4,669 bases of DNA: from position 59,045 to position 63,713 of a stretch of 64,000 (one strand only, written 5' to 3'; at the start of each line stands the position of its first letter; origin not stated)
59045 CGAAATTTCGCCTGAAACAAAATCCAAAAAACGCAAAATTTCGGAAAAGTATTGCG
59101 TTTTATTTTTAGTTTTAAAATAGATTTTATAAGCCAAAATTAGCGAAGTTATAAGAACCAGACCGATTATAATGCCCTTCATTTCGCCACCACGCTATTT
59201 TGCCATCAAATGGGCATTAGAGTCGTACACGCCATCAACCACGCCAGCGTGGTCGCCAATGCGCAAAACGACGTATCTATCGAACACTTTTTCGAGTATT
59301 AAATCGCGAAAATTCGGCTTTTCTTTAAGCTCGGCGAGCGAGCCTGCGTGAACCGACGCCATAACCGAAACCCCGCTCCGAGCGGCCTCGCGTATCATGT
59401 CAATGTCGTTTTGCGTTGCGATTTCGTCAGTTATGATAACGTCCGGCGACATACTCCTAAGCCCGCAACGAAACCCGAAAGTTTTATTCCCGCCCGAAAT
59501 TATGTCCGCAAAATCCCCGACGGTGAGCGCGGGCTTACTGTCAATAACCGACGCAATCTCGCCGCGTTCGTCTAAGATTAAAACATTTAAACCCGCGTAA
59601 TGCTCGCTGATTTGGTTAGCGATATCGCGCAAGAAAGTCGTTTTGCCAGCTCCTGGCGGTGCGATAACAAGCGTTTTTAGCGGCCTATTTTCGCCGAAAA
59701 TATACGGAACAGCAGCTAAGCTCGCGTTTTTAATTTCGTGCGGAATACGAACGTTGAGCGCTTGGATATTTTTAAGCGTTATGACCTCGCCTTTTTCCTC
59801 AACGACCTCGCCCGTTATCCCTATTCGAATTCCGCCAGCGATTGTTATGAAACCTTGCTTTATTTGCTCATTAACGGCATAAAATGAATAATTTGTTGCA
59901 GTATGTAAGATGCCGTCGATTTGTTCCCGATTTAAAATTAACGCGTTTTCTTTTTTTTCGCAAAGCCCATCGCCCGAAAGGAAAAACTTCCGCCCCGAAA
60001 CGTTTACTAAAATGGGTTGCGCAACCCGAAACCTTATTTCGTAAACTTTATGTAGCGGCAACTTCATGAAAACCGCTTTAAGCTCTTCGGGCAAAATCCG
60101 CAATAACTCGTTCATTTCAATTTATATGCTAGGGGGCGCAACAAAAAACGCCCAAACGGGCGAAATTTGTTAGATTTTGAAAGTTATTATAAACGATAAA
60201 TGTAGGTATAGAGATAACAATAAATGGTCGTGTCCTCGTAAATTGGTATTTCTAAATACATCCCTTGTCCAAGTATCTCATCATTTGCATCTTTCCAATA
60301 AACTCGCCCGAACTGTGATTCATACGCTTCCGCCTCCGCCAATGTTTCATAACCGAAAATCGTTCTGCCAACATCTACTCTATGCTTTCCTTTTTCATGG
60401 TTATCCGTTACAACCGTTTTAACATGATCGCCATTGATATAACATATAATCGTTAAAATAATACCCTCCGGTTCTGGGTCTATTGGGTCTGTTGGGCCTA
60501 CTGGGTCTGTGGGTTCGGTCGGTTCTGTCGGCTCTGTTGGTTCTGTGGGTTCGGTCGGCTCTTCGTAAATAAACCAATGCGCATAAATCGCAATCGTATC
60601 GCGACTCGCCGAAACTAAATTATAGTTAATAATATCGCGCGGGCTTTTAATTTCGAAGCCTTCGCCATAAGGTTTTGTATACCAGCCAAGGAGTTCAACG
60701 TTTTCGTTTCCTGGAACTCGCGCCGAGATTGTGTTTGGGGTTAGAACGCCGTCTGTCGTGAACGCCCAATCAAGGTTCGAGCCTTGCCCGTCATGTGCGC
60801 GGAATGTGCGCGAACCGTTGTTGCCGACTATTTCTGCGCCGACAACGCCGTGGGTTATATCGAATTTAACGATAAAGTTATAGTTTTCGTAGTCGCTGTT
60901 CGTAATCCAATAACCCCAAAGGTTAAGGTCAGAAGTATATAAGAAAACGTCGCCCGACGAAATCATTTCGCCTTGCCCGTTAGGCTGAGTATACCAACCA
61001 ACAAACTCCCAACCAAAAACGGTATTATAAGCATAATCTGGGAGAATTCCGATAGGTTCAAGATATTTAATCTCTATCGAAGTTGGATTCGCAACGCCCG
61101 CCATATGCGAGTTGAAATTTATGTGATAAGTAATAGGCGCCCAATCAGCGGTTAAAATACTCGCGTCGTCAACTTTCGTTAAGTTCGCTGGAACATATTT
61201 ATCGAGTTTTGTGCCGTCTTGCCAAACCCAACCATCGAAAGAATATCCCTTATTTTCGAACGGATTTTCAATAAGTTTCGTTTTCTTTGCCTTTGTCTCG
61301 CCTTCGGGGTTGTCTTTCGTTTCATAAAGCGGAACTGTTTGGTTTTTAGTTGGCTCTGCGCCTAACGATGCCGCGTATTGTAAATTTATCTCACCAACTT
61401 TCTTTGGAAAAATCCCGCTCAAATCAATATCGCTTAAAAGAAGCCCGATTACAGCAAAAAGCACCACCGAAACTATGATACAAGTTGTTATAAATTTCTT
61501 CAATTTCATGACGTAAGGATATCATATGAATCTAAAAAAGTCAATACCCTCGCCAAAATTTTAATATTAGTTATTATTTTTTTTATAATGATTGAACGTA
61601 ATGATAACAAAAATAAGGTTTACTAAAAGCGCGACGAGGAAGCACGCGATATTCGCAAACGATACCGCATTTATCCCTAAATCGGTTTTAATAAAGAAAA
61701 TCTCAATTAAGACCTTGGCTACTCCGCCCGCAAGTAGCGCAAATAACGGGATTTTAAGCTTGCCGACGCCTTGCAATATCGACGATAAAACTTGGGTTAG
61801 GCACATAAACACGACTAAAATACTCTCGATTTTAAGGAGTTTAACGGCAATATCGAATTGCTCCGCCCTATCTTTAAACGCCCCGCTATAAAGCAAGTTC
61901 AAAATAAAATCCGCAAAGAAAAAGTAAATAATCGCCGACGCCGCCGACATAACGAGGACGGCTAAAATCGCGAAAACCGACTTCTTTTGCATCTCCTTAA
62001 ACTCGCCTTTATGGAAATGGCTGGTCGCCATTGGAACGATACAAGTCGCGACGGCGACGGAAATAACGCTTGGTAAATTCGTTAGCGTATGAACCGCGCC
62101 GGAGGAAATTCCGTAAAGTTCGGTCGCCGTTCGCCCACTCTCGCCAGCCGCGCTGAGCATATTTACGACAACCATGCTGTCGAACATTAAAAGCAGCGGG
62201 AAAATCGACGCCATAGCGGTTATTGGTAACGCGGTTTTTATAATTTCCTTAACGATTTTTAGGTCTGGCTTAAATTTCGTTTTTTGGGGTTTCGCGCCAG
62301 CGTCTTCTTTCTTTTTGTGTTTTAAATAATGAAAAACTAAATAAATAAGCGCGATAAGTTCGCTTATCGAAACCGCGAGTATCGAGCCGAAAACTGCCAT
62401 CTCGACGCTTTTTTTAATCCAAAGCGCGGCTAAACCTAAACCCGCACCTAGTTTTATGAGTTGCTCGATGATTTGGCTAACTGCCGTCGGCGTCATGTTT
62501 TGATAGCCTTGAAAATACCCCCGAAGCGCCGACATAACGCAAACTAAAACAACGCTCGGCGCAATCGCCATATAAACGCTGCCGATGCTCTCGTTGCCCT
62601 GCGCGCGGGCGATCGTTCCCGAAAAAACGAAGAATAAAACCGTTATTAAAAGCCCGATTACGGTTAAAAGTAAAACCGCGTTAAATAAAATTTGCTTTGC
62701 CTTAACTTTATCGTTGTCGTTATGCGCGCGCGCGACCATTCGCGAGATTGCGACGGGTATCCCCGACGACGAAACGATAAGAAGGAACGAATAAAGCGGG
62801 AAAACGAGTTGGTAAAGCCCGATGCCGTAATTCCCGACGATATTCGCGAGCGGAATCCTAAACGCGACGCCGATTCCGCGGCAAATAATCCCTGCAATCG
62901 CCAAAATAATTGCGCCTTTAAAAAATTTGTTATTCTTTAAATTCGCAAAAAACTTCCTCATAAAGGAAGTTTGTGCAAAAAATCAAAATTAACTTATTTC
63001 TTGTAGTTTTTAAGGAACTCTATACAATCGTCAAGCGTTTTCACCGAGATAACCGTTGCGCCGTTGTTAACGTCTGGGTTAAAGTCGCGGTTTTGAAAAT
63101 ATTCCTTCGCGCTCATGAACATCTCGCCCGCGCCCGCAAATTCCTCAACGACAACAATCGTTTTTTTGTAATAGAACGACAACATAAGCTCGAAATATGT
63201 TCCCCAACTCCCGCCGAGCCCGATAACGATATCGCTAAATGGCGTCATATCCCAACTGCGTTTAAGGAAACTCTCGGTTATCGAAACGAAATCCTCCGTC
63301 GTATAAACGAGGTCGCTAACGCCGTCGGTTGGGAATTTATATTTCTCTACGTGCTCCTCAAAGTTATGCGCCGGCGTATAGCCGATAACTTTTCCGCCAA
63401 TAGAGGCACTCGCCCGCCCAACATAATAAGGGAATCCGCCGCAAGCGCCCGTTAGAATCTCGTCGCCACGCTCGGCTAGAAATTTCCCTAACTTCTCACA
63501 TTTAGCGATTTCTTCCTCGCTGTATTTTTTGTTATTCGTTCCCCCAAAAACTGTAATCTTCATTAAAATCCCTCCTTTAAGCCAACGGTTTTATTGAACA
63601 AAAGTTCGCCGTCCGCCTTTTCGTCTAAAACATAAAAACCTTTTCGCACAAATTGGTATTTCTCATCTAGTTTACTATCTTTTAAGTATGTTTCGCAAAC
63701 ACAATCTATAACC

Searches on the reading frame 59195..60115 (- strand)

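Call 41: search_protein_families(library=pfam, proteins=[window:59195-60115:-], max_evalue=0.0001)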
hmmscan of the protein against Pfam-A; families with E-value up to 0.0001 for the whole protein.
window:59195-60115:- (306 aa): 3 families
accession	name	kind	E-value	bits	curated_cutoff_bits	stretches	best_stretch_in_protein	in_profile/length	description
PF19568.5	Spore_III_AA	-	1.7e-67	228.1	27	1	3-301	6-303/306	Sporulation stage III, protein AA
PF00437.27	T2SSE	-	9.3e-06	25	24.9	1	148-261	145-249/370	Type II/IV secretion system protein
PF13604.12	AAA_30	-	2.7e-05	24.4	27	1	148-252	21-120/191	AAA domain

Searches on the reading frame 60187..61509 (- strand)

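Call 28: search_protein_families(library=ncbifam, proteins=[window:60187-61509:-], max_evalue=0.00001)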
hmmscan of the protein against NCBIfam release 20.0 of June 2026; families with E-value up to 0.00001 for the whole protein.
window:60187-61509:- (440 aa): 0 families

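Call 41: search_protein_families(library=pfam, proteins=[window:60187-61509:-], max_evalue=0.0001)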
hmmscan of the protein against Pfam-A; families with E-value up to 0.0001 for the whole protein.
window:60187-61509:- (440 aa): 2 families
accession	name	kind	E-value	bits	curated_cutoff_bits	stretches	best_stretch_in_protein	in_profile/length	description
PF09479.16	Flg_new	-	6.5e-05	23.4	27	0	128-196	1-61/65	Listeria-Bacteroides repeat domain (List_Bact_rpt)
PF25616.1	PhiKZ_gp35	-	7.4e-05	22.3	35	0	317-351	130-164/271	Bacteriophage PhiKZ capsid decoration protein gp35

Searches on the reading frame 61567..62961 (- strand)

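Call 41: search_protein_families(library=pfam, proteins=[window:61567-62961:-], max_evalue=0.0001)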
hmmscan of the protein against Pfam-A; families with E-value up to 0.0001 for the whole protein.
window:61567-62961:- (464 aa): 3 families
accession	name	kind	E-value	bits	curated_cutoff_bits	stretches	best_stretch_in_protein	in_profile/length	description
PF01943.22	Polysacc_synt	-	1.9e-37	129.6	28.2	1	14-312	2-270/274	Polysaccharide biosynthesis protein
PF01554.23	MatE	-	3.7e-16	59.7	24.9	2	289-416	33-155/161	MatE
PF03023.19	MurJ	-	2.4e-06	26.9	27.4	1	133-447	104-394/451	Lipid II flippase MurJ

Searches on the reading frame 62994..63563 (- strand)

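Call 41: search_protein_families(library=pfam, proteins=[window:62994-63563:-], max_evalue=0.0001)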
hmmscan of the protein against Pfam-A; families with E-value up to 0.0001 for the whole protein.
window:62994-63563:- (189 aa): 1 family
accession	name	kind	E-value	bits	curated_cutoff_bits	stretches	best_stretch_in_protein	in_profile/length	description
PF18306.6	LDcluster4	-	2.1e-20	73.3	26.3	1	1-144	2-125/151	SLOG cluster4 family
